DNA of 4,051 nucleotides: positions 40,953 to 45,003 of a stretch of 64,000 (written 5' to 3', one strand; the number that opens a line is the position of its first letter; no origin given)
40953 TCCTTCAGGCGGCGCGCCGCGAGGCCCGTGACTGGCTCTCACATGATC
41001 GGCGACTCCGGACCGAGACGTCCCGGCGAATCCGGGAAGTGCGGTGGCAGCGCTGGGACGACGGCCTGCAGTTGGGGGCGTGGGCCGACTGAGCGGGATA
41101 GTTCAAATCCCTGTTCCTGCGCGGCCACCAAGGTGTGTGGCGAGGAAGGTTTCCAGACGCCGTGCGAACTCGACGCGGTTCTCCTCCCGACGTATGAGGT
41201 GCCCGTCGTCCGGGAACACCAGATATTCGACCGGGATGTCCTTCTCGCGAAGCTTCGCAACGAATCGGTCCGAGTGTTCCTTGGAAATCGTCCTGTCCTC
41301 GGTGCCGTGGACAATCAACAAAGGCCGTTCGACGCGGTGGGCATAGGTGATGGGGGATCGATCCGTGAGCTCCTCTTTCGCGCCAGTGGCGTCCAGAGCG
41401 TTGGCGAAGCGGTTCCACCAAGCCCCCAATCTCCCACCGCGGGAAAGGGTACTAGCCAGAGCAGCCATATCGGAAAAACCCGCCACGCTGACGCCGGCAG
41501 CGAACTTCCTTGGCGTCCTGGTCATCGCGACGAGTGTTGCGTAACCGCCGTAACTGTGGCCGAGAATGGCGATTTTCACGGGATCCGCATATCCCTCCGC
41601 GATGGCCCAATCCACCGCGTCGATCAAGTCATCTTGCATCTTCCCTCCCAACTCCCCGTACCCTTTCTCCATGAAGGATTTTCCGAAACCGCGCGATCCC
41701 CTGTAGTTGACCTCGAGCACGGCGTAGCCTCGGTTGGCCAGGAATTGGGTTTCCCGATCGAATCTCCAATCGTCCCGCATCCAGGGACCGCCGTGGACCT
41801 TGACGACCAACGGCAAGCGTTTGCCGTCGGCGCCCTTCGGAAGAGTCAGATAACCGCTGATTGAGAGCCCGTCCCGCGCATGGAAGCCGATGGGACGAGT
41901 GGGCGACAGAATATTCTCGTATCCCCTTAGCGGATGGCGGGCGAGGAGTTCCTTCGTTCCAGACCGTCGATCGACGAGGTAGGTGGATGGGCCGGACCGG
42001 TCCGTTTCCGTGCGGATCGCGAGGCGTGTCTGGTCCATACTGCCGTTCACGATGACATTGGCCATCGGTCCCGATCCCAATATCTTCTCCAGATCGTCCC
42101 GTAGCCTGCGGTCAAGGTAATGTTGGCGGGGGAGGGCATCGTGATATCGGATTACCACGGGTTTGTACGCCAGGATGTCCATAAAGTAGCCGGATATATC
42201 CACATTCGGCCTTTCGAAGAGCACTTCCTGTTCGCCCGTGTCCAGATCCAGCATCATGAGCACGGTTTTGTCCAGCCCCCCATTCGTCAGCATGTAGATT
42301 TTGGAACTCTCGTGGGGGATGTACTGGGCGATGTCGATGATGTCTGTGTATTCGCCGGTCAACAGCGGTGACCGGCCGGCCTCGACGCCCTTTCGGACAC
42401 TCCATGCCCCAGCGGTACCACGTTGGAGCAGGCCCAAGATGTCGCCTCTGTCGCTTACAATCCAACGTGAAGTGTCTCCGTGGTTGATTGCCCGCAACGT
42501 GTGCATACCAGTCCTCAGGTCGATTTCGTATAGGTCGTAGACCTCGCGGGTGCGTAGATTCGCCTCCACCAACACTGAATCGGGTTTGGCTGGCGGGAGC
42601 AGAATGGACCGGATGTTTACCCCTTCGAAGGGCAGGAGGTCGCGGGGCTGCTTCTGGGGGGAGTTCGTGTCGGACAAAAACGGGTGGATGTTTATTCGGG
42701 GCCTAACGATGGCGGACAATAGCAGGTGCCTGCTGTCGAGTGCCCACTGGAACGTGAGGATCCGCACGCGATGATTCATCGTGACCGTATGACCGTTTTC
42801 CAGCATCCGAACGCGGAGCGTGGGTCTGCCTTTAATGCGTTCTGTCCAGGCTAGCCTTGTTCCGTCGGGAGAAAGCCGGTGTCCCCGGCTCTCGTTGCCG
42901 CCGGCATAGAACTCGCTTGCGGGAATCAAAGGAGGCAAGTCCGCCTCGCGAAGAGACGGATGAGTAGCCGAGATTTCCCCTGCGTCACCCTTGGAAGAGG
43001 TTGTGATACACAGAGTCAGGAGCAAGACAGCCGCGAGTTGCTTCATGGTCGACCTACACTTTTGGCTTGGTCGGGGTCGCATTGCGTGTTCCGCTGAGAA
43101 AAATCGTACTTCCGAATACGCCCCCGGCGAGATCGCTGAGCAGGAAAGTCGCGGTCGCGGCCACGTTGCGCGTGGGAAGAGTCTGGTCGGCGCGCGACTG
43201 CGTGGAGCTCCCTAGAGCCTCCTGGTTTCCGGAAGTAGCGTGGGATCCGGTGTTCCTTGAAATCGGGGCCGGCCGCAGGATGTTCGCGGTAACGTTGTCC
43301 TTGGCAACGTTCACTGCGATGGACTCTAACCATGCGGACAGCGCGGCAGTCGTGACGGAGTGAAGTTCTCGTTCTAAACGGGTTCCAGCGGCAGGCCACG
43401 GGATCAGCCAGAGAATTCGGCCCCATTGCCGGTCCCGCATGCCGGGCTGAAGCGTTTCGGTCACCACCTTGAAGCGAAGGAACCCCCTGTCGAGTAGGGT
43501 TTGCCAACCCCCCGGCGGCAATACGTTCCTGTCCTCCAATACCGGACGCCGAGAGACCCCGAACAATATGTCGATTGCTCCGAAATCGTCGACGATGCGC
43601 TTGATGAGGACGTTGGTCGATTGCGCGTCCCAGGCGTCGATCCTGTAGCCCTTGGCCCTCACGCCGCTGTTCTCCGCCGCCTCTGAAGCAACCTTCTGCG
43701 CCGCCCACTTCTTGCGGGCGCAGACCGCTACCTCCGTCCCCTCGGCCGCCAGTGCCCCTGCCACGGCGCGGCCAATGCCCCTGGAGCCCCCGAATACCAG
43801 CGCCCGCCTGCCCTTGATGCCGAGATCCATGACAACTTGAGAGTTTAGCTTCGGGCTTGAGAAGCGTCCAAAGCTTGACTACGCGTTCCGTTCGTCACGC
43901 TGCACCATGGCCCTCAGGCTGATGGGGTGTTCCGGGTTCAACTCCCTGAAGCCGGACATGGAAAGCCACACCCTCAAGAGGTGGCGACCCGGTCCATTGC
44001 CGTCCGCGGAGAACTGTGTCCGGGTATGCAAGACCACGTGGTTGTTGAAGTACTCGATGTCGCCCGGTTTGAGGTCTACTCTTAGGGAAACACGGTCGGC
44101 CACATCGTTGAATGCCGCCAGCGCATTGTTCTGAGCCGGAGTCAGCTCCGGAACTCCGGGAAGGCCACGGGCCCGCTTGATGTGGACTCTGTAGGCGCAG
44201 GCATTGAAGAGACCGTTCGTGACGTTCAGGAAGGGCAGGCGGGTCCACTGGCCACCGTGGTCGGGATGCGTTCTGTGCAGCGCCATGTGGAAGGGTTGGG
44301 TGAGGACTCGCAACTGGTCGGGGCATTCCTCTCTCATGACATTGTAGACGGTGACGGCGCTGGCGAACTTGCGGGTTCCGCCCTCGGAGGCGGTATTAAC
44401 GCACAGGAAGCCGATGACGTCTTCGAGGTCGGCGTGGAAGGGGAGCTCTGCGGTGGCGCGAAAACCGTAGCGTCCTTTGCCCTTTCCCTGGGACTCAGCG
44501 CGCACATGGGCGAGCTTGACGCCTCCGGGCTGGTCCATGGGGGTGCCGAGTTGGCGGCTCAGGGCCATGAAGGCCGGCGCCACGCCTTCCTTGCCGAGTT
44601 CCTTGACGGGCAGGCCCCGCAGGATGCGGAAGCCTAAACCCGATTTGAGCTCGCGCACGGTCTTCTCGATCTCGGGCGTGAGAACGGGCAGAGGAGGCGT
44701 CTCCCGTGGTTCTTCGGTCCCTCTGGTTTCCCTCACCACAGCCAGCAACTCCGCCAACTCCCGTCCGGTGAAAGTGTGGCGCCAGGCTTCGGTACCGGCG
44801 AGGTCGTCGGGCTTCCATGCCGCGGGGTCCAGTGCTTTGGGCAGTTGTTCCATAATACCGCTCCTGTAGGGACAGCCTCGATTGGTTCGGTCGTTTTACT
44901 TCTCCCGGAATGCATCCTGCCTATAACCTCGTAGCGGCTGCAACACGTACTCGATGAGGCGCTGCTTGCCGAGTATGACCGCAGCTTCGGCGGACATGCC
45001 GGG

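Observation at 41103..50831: Compact DUF692/DUF2063 RiPP-like biosynthetic cluster with a Cys-Gly-repeat precursor and dedicated export and tailoring genes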

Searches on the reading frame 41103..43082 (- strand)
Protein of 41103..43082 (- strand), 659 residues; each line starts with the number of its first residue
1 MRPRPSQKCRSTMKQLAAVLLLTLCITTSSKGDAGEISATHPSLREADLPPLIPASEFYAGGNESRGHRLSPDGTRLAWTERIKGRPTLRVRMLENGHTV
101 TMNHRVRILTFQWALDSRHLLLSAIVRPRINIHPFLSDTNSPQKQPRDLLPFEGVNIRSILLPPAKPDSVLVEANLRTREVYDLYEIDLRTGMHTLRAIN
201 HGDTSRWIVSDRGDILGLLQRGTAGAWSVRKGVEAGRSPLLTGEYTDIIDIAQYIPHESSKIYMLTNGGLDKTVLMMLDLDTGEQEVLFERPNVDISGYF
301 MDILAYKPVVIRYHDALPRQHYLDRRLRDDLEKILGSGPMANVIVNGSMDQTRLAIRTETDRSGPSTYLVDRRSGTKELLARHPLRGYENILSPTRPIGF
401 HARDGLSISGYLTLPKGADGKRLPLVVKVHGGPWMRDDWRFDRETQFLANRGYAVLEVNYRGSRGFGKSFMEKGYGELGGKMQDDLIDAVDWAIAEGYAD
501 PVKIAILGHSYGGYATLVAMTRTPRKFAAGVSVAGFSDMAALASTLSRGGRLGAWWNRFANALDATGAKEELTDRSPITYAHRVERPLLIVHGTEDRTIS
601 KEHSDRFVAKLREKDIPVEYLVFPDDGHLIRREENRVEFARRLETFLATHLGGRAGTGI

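Call 6: search_protein_families(library=pfam, proteins=[window:41103-43082:-], max_evalue=0.01)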
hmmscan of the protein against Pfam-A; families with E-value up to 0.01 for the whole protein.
window:41103-43082:- (659 aa): 14 families
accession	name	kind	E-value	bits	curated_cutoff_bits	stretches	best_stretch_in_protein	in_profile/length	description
PF00326.27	Peptidase_S9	-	6.4e-54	183.1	22.6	1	439-653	1-212/213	Prolyl oligopeptidase family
PF20434.5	BD-FAE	-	8.6e-17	61.8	26.8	1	413-611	4-215/215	BD-FAE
PF12146.15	Hydrolase_4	-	2.8e-15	56.7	27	2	426-552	7-125/239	Serine aminopeptidase, S33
PF02129.25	Peptidase_S15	-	1.5e-14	54.7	23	1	404-541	1-134/262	X-Pro dipeptidyl-peptidase (S15 family)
PF00561.26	Abhydrolase_1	-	8.1e-12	45.8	25.8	2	424-556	1-123/245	alpha/beta hydrolase fold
PF12697.13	Abhydrolase_6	-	2e-11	45.4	26.3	1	429-641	4-216/217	Alpha/beta hydrolase family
PF01738.24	DLH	-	1.6e-08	34.8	21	1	411-635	4-193/217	Dienelactone hydrolase family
PF00756.26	Esterase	-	0.00011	22.5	22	1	411-598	11-196/251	Putative esterase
PF00135.34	COesterase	-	0.00035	20.1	27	1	415-535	93-218/515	Carboxylesterase family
PF10503.15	Esterase_PHB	-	0.0022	17.7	23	1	411-531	4-126/219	Esterase PHB depolymerase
PF07859.19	Abhydrolase_3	-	0.0025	18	25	0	484-628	50-206/210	alpha/beta hydrolase fold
PF08840.17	BAAT_C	-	0.0031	18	20.9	0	489-631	9-161/210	BAAT / Acyl-CoA thioester hydrolase C terminal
PF05057.20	DUF676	-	0.0037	17.2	20.3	1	425-525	7-101/217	Putative serine esterase (DUF676)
PF05448.18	AXE1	-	0.0044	16.3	21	0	400-473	61-130/321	Acetyl xylan esterase (AXE1)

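Call 7: search_protein_families(library=ncbifam, proteins=[window:41103-43082:-], max_evalue=0.01)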
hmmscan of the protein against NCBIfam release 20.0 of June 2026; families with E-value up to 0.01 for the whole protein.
window:41103-43082:- (659 aa): 12 families
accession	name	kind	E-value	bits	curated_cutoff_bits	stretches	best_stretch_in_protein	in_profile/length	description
NF053518.1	DipepPtdsDpp5Prph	equivalog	4.8e-26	91.4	900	1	271-650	275-653/655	dipeptidyl-peptidase Dpp5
NF033523.0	lasso_peptidase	equivalog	1.9e-20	73.2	400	1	390-632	372-618/638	Atxe2 family lasso peptide isopeptidase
NF050058.1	e_dPHAscl_type1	hypoth_equivalog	1.6e-13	50.8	150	1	409-613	9-206/276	extracellular catalytic domain type 1 short-chain-length polyhydroxyalkanoate depolymerase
NF047920.1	lactonase_UilS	equivalog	1.3e-09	38.2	400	1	412-538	13-133/285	UilS family quorum-quenching N-acyl-homoserine lactonase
TIGR00976.1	CocE_NonD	subfamily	3e-09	36.4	66.3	1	402-541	3-136/550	CocE/NonD family hydrolase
NF007511.0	PRK10115.1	equivalog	3e-09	35.9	1313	1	368-616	389-637/686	oligopeptidase B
NF052354.1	EstLipQMycob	equivalog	5.5e-06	25.2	700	1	418-614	160-359/418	esterase LipQ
NF041096.1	esterase_EstD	equivalog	1.5e-05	24.2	600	0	571-633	329-390/421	esterase EstD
NF007857.0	PRK10566.1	equivalog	2.4e-05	24.3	201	1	484-616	89-217/249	esterase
TIGR01840.1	esterase_phb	subfamily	2.9e-05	23.6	107.85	1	413-609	4-193/213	PHB depolymerase family esterase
NF033149.0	CHL_hydrolase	equivalog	3e-05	23.1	500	1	405-519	58-166/310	chloramphenicol hydrolase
NF041759.1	mac_hydro_EstT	equivalog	0.0012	18.1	450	0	582-614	217-249/278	macrolide hydrolase EstT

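Call 91: search_solved_structures(query=window:41103-43082:-, max_evalue=1e-10)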
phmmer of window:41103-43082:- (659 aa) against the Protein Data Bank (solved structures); distinct sequences matched with E-value up to 1e-10: 38.
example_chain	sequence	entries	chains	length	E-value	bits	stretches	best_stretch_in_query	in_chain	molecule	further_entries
8wt1_A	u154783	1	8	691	8.9e-35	123.4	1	345-639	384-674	S9 family peptidase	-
5l8s_A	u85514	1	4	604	3.1e-32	115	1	398-650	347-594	Amino acyl peptidase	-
7c72_A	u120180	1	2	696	4.1e-29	104.8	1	405-644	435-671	Prolyl oligopeptidase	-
2qzp_A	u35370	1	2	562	2.4e-28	102.2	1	393-650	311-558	Acylamino-acid-releasing enzyme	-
1ve6_A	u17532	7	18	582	2.6e-28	102.1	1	395-650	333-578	Acylamino-acid-releasing enzyme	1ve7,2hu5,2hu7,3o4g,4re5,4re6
2hu8_A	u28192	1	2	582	6.9e-28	100.7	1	395-650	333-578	Acylamino-acid-releasing enzyme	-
3o4j_A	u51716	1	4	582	9.6e-28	100.2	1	393-650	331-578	Acylamino-acid-releasing enzyme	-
5yzm_A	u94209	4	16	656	1.5e-27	99.6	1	409-637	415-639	Acyl-peptide hydrolase, putative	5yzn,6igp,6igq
3o4h_A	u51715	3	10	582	1.9e-27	99.2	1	393-650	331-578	Acylamino-acid-releasing enzyme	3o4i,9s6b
5yzo_A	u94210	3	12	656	3.9e-27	98.2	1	409-637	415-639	Acyl-peptide hydrolase, putative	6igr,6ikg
2qr5_A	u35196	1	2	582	6.4e-27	97.5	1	395-650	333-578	Acylamino-acid-releasing enzyme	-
4hxe_B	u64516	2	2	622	2.4e-24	89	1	405-632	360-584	Putative uncharacterized protein PH0594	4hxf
7px8_A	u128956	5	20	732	4.4e-24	88.1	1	404-652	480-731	Acylamino-acid-releasing enzyme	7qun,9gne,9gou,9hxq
4hxg_A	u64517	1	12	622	6.2e-24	87.6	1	405-632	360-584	Putative uncharacterized protein PH0594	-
3azo_A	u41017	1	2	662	1.1e-23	86.8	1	400-643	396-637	Aminopeptidase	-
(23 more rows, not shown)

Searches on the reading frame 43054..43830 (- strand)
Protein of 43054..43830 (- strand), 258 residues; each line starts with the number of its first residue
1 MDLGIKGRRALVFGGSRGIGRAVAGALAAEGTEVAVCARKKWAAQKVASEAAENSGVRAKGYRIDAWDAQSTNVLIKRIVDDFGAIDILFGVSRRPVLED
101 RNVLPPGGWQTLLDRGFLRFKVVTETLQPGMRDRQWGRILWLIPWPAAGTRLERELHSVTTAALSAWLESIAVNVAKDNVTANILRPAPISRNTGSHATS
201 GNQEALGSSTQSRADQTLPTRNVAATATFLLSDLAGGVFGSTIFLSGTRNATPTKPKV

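Call 6: search_protein_families(library=pfam, proteins=[window:43054-43830:-], max_evalue=0.01)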
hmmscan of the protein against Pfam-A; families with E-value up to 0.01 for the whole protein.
window:43054-43830:- (258 aa): 3 families
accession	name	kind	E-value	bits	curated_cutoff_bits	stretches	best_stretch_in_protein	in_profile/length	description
PF13561.12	adh_short_C2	-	2.5e-23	83.3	27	1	17-245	6-231/236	Enoyl-(Acyl carrier protein) reductase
PF00106.31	adh_short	-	3.1e-21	76.2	26.6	1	10-192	3-184/195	short chain dehydrogenase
PF08659.16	KR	-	0.00021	21.7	22.6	1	11-86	4-82/180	KR domain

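Call 7: search_protein_families(library=ncbifam, proteins=[window:43054-43830:-], max_evalue=0.01)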
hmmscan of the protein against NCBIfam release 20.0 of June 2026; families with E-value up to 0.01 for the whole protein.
window:43054-43830:- (258 aa): 216 families (the best 25 are shown)
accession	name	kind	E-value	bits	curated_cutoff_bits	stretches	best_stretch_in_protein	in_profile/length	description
NF009466.0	PRK12826.1-2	subfamily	7.2e-25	87.9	222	1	7-248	3-243/248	3-oxoacyl-ACP reductase FabG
NF004791.0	PRK06138.1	equivalog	2.6e-21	76.1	312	1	5-249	3-249/252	SDR family oxidoreductase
NF005806.0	PRK07666.1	equivalog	5.7e-21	74.9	286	1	5-193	5-192/239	3-ketoacyl-ACP reductase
NF005975.0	PRK08063.1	equivalog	8.9e-21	74.3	328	1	7-249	4-246/250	enoyl-[acyl-carrier-protein] reductase FabL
NF004200.0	PRK05653.1-5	equivalog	1.2e-20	74.1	273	1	8-247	3-239/242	3-oxoacyl-ACP reductase FabG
NF005559.1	PRK07231.1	subfamily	3.5e-20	72.6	215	1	5-249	2-247/249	glucose 1-dehydrogenase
NF004197.0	PRK05653.1-1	equivalog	6.4e-20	71.8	332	1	1-247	1-244/249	3-oxoacyl-ACP reductase FabG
NF012208.0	SDR_dihy_bifunc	exception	9.5e-20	71.1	325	1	10-191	1-184/233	bifunctional dihydropteridine reductase/dihydrofolate reductase TmpR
TIGR01830.1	3oxo_ACP_reduc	equivalog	4e-19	69.3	297.75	1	10-247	1-236/239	3-oxoacyl-[acyl-carrier-protein] reductase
NF004202.0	PRK05653.2-2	equivalog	4.4e-18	65.8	333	1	4-248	4-246/259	3-oxoacyl-ACP reductase FabG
NF004198.0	PRK05653.1-3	equivalog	6.3e-18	65.1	296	1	6-249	6-246/248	3-oxoacyl-ACP reductase FabG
NF009464.0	PRK12824.1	subfamily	7.9e-18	65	269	1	8-247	3-240/245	3-oxoacyl-ACP reductase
NF009468.0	PRK12826.1-4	equivalog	8.1e-18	65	318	1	5-248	5-246/256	SDR family oxidoreductase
NF005309.0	PRK06841.1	subfamily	8.5e-18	64.8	286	1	3-247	11-250/255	GolD/DthD family dehydrogenase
TIGR01829.1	AcAcCoA_reduct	subfamily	1.1e-17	64.5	302.1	1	10-248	3-239/242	acetoacetyl-CoA reductase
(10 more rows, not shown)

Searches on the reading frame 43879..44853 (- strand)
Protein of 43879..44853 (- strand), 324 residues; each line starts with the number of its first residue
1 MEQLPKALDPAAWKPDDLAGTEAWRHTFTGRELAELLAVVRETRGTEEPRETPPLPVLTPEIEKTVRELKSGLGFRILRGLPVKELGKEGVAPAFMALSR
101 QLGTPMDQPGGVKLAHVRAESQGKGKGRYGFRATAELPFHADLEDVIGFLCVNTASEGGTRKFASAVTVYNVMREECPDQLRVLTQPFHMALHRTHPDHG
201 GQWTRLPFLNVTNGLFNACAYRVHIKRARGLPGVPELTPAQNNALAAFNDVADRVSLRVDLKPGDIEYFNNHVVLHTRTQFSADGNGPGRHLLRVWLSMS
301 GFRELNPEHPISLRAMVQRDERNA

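Call 6: search_protein_families(library=pfam, proteins=[window:43879-44853:-], max_evalue=0.01)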
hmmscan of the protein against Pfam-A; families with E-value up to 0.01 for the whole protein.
window:43879-44853:- (324 aa): 1 family
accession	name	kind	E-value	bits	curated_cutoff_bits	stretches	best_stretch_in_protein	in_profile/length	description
PF02668.22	TauD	-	7.6e-31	108.4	27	1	58-296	22-267/267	Taurine catabolism dioxygenase TauD, TfdA family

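Call 7: search_protein_families(library=ncbifam, proteins=[window:43879-44853:-], max_evalue=0.01)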
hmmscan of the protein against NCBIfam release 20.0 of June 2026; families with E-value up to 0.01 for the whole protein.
window:43879-44853:- (324 aa): 6 families
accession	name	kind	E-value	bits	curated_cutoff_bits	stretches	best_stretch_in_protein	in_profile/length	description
NF043003.1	ClavSyn_CS1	equivalog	1.6e-06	27.8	450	1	238-299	229-290/312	clavaminate synthase Cs1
TIGR02410.1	carnitine_TMLD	equivalog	2e-05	24.3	268.3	1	149-282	197-338/362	trimethyllysine dioxygenase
TIGR02409.1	carnitine_bodg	equivalog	3.7e-05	22.9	414.75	1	149-286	205-342/366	gamma-butyrobetaine dioxygenase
NF049936.1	TriMthamethphnDioxTmpA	equivalog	5.6e-05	22.1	400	1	149-286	203-341/366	2-trimethylaminoethylphosphonate dioxygenase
NF041363.1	GntD_guanitoxin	equivalog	0.00051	19.4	345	1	239-296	264-321/341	guanitoxin biosynthesis L-enduracididine beta-hydroxylase GntD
TIGR03946.1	viomycin_VioC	equivalog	0.0028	16.7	418.6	1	243-297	260-314/333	arginine beta-hydroxylase, Fe(II)/alpha-ketoglutarate-dependent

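Call 90: search_solved_structures(query=window:43879-44853:-, max_evalue=0.01)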
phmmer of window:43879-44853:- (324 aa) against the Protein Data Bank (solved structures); distinct sequences matched with E-value up to 0.01: 4.
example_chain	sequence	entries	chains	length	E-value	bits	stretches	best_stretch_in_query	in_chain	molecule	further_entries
7n7v_A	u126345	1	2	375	2.4e-36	128.6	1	23-309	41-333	Predicted hydroxylase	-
5eqn_A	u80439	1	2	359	2.6e-22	82.5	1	47-305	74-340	FrbJ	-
1drt_A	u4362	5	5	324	0.00013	24.3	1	238-299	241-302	CLAVAMINATE SYNTHASE 1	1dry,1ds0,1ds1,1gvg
6vwq_A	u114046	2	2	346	0.0017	20.7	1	239-298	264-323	Clavaminate synthase 3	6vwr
